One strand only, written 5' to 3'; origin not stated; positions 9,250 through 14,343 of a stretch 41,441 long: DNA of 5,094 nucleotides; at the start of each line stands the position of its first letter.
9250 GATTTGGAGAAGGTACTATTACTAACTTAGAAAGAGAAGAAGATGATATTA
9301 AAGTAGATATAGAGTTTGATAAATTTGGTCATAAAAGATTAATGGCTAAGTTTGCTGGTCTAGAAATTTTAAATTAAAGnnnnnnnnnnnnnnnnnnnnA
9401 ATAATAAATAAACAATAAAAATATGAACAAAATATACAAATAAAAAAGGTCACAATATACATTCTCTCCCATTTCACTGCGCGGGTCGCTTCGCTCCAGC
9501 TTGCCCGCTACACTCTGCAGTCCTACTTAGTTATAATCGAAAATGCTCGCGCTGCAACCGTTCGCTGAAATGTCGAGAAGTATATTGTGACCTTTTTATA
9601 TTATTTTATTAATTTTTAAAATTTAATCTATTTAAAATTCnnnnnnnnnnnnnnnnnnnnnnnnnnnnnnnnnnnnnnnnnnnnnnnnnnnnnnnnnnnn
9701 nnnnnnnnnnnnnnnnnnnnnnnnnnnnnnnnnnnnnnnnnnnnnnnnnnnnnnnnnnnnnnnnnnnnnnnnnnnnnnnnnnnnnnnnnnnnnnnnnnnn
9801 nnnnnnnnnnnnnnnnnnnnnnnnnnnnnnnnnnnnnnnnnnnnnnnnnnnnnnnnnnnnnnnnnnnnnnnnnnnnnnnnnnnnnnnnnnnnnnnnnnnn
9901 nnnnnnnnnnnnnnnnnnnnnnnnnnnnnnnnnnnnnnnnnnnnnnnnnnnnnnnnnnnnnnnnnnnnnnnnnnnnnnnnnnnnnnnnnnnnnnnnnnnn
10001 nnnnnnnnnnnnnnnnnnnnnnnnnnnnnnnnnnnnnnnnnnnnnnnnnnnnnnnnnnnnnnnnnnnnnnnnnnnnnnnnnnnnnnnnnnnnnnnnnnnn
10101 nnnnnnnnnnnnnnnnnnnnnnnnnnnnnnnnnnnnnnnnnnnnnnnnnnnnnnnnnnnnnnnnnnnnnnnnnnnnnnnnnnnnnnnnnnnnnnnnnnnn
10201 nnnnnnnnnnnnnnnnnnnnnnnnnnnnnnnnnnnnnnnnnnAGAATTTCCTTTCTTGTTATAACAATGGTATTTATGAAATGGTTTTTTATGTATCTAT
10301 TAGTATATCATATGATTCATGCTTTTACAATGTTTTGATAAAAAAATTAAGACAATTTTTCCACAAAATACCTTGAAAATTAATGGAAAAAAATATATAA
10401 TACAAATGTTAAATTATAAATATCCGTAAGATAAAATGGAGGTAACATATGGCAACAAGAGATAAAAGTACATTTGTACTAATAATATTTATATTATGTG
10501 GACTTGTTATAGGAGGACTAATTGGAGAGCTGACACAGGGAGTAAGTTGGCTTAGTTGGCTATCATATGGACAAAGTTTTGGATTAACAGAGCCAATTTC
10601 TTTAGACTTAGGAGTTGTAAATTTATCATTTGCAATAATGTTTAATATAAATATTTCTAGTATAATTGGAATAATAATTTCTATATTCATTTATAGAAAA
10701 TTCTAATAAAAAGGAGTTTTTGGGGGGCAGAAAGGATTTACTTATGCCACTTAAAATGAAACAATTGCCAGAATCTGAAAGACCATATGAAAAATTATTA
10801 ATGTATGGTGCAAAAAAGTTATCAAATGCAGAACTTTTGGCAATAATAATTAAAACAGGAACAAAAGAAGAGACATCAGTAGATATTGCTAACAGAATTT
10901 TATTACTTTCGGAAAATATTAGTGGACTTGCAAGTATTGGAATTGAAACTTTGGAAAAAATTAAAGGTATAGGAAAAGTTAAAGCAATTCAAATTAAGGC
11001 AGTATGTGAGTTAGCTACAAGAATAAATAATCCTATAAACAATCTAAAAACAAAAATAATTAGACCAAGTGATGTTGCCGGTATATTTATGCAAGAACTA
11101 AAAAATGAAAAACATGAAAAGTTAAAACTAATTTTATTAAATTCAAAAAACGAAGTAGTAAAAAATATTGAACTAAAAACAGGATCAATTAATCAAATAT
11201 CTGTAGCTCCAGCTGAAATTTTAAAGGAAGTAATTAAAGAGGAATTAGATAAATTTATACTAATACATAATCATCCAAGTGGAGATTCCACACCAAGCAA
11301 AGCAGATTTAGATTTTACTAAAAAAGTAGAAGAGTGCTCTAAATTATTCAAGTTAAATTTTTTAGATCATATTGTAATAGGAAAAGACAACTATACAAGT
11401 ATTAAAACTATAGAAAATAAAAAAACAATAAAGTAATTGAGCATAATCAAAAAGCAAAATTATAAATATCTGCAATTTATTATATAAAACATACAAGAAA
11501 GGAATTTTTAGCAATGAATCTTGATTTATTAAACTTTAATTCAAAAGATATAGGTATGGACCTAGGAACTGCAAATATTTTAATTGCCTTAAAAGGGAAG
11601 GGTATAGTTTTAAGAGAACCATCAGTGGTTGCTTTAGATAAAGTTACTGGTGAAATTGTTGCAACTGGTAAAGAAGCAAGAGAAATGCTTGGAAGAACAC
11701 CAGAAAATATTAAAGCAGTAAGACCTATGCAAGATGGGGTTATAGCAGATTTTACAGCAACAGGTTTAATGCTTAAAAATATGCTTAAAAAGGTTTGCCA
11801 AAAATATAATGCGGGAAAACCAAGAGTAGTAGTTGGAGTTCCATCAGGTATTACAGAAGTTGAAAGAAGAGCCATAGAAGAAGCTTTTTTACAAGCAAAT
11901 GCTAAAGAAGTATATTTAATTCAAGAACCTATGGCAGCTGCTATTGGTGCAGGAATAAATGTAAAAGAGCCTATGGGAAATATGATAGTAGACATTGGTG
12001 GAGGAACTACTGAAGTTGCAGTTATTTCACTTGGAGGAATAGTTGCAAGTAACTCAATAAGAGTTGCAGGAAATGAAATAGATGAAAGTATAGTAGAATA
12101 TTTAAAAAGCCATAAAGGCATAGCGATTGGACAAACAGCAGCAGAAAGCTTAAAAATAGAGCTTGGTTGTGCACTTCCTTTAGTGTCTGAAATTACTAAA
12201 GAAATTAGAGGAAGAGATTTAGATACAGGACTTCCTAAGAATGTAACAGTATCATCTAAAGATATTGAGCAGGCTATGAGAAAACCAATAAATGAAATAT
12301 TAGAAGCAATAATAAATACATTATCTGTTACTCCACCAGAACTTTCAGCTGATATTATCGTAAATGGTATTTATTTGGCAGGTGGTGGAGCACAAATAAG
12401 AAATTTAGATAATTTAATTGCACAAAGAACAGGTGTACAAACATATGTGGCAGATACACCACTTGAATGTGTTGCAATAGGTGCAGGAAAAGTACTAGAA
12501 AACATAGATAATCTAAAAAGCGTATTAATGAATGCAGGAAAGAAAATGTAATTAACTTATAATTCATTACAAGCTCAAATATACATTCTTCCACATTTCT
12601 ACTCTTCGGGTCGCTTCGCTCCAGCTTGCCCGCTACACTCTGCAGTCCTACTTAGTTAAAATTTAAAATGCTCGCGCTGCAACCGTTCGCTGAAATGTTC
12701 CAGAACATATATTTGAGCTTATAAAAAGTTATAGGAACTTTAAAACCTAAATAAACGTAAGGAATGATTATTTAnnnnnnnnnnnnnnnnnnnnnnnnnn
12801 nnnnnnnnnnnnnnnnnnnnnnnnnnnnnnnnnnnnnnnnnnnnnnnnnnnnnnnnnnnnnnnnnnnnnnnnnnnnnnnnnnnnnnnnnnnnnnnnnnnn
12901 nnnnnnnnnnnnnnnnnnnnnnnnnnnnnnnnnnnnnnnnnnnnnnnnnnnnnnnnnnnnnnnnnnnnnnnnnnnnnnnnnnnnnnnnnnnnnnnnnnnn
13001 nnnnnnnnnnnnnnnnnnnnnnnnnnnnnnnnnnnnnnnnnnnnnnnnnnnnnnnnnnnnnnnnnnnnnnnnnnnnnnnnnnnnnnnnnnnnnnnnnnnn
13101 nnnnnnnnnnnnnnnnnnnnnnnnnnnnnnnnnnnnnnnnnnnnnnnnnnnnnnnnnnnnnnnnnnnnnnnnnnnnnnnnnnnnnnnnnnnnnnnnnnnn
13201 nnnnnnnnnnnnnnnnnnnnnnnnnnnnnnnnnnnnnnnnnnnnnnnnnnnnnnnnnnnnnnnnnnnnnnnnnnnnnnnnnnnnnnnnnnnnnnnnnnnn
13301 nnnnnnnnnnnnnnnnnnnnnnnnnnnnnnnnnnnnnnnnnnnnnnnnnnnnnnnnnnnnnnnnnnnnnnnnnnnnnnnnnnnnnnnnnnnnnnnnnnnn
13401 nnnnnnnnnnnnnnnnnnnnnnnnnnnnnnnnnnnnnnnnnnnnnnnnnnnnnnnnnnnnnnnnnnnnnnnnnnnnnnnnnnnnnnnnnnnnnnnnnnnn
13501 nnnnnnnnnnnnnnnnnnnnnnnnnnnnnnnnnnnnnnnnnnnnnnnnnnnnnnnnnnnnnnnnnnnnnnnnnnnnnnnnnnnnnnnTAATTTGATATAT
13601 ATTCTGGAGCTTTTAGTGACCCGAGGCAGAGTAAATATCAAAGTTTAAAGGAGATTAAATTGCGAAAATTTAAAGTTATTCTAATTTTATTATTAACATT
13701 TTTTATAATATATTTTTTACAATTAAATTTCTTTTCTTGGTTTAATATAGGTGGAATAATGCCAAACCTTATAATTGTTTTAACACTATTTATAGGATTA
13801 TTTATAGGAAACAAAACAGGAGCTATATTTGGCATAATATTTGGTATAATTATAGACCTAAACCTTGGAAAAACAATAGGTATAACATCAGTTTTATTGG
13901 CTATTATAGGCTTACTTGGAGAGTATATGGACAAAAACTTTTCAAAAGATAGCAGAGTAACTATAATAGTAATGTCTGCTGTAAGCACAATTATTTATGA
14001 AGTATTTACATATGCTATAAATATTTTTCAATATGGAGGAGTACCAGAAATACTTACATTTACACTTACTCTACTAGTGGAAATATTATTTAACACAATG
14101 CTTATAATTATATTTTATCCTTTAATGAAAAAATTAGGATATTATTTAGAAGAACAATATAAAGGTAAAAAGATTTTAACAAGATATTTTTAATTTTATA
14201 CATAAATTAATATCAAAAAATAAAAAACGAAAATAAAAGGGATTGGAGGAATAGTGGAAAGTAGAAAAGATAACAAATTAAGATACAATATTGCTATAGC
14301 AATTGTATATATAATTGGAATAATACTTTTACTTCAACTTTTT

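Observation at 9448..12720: Family of GC-rich, roughly 150-bp long-hairpin intergenic elements (copies A and B nearly identical)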

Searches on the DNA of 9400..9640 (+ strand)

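Call 23: search_rna_families(source=window, start=9400, end=9640, threshold=evalue, max_evalue=10, show_alignments=2)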
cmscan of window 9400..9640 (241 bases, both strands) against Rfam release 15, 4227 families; matches with E-value up to 10: 7.
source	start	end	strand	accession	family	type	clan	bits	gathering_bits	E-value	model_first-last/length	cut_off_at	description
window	9400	9633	-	RF04128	MIR8562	Gene; miRNA;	-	21.4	211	0.05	59-194/242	3'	MIR8562 microRNA precursor family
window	9400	9549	+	RF02546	LSU_trypano_mito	Gene; rRNA;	CL00112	16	60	0.16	192-561/561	5'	Trypanosomatid mitochondrial large subunit ribosomal RNA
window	9402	9614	+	RF02860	Arrc14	Gene; sRNA;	-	15.6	99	5.5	1-167/167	no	Actinobacillus sRNA 14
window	9400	9640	-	RF01577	RNase_P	Gene; ribozyme;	CL00002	14.3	100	4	242-568/626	5'&3'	Plasmodium RNase_P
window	9558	9640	-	RF02546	LSU_trypano_mito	Gene; rRNA;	CL00112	11.2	60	2.7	477-561/561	5'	Trypanosomatid mitochondrial large subunit ribosomal RNA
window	9534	9546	-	RF01748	nuoG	Cis-reg;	-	10.8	33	8.8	1-43/43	no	nuoG RNA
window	9400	9507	-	RF01295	SCARNA7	Gene; snRNA; snoRNA; scaRNA;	-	7.6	65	5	1-112/330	3'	Small Cajal body-specific RNA 7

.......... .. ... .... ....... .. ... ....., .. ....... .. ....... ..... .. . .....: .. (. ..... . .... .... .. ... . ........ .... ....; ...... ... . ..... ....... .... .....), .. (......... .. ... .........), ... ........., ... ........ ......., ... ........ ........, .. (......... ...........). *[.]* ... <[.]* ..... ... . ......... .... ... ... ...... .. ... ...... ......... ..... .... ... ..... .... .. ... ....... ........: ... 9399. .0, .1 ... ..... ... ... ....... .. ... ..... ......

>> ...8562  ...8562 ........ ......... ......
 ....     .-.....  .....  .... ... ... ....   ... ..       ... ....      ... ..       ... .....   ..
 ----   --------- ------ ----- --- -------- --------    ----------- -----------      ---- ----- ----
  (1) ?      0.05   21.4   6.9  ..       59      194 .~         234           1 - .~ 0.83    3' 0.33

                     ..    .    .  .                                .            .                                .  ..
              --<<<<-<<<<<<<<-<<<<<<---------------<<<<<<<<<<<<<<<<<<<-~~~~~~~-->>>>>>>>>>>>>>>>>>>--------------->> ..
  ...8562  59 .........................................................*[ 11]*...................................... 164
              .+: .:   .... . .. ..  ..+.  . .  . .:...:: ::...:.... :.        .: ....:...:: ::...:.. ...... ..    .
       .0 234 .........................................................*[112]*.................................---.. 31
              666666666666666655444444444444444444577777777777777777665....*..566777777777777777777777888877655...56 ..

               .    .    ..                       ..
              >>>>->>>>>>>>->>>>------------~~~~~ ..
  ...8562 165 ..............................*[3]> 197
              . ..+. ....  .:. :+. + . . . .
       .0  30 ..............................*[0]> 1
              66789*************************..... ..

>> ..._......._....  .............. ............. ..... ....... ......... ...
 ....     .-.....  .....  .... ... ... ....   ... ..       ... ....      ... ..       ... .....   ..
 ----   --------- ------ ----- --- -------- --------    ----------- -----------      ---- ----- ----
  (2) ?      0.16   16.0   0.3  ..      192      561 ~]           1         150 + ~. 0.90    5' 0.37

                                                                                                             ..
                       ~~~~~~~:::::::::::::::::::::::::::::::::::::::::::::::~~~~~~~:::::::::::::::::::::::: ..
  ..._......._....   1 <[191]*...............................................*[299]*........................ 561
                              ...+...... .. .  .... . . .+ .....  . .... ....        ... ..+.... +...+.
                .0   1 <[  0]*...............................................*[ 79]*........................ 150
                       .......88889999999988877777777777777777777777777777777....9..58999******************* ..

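Call 53: search_dna_similar(query=window:9440-9600:+, collection=plasmids, mode=distant, max_evalue=0.01)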
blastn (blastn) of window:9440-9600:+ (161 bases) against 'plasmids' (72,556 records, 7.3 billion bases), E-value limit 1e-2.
No match.

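Call 54: search_dna_similar(query=window:9440-9600:+, collection=phages, mode=distant, max_evalue=0.01)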
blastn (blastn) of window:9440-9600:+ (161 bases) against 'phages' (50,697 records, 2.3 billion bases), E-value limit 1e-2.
No match.
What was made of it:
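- Tried and rejected: BLAST against PLSDB and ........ gave no match (calls 53, 54).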

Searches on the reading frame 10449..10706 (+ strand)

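Call 25: search_protein_families(library=pfam, proteins=[window:10449-10706:+])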
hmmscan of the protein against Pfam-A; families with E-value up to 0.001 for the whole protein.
window:10449-10706:+ (85 aa): 1 family
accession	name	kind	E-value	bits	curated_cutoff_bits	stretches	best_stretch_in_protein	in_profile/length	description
PF14209.11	DUF4321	-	1.3e-19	70.2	27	1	35-82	1-48/48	Domain of unknown function (DUF4321)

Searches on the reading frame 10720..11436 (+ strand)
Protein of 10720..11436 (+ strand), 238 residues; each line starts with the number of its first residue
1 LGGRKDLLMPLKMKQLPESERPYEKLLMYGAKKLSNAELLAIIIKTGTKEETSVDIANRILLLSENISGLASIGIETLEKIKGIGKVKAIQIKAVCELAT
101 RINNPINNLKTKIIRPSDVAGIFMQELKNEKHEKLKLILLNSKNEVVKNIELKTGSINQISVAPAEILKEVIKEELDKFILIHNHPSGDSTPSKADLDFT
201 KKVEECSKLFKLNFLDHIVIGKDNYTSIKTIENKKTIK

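Call 25: search_protein_families(library=pfam, proteins=[window:10720-11436:+])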
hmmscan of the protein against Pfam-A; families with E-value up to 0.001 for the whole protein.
window:10720-11436:+ (238 aa): 2 families
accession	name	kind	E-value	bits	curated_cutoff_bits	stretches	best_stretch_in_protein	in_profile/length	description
PF04002.20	RadC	-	1.3e-35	122.4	22.1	1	115-229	3-117/121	RadC-like JAB domain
PF20582.4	UPF0758_N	-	3.5e-27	94.7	27.1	1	13-90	1-77/77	UPF0758 N-terminal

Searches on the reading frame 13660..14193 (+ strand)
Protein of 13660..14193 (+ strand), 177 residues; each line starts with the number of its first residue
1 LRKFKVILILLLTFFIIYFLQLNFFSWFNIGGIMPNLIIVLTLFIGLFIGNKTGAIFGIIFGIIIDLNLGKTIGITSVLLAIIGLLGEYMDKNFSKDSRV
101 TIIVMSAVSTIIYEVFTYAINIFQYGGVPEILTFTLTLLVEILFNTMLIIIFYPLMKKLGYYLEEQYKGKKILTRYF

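Call 26: search_protein_families(library=pfam, proteins=[window:13660-14193:+])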
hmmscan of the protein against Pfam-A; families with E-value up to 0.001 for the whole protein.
window:13660-14193:+ (177 aa): 1 family
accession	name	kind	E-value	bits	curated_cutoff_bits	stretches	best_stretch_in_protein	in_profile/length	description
PF04093.17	MreD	-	9.6e-14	52.2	24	1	1-158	1-157/158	rod shape-determining protein MreD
